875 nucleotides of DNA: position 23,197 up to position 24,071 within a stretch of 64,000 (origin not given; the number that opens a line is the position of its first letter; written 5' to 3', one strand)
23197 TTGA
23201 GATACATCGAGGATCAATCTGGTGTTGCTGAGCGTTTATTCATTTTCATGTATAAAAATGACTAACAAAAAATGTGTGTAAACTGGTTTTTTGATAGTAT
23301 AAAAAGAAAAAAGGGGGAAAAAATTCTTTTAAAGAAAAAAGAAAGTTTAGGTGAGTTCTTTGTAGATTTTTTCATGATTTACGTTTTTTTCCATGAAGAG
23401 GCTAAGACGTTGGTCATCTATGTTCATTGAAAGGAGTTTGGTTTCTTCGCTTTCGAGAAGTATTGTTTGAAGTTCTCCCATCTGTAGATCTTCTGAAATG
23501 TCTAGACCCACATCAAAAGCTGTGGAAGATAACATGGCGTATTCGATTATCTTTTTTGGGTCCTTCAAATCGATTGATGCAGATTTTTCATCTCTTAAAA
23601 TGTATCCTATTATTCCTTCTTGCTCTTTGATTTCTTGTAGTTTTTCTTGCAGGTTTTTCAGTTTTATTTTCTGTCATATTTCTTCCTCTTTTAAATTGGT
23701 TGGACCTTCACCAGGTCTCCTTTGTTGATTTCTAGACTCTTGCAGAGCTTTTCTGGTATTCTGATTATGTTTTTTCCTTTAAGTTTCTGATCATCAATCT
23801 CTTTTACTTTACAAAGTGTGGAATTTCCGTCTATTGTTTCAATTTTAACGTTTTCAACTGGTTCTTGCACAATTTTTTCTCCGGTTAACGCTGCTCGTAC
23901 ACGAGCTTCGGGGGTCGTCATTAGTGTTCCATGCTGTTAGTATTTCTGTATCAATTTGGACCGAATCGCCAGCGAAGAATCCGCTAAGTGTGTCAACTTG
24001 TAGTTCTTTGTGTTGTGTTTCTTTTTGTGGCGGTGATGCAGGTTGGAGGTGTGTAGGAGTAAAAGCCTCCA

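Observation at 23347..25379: Operon linking a type IV pilin-like gene to two roadblock/LC7 proteins, one with an AbrB-like domain, and a coiled-coil protein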

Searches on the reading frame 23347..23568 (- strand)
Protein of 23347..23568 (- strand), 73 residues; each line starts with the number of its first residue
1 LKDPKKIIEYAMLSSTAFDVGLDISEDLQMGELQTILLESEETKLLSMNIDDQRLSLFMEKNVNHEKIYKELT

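Call 4: search_protein_families(library=pfam, proteins=[window:23347-23568:-], max_evalue=1)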
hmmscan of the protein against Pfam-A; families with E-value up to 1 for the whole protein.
window:23347-23568:- (73 aa): 2 families
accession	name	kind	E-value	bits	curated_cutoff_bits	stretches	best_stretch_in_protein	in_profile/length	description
PF08923.16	MAPKK1_Int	-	0.098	12.9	25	1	16-65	49-98/119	Mitogen-activated protein kinase kinase 1 interacting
PF10988.14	DUF2807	-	0.11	12.7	24.2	1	24-67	11-56/181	Putative auto-transporter adhesin, head GIN domain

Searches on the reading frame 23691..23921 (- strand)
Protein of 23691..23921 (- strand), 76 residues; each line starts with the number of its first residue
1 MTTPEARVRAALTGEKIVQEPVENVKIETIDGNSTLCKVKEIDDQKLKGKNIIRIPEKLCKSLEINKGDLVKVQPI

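Call 4: search_protein_families(library=pfam, proteins=[window:23691-23921:-], max_evalue=1)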
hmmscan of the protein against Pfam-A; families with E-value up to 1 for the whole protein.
window:23691-23921:- (76 aa): 4 families
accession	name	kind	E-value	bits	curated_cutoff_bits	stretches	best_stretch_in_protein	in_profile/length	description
PF02359.24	CDC48_N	-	5.3e-05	23.8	35.1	1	10-75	17-82/85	Cell division protein 48 (CDC48), N-terminal domain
PF04014.23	MazE_antitoxin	-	0.0071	16.7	24.7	1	46-73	3-30/48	Antidote-toxin recognition MazE, bacterial antitoxin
PF01176.25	eIF-1a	-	0.012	15.7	30.2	1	26-75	6-51/64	Translation initiation factor 1A / IF-1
PF13443.12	HTH_26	-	0.075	13.7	22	0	57-75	44-62/63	Cro/C1-type HTH DNA-binding domain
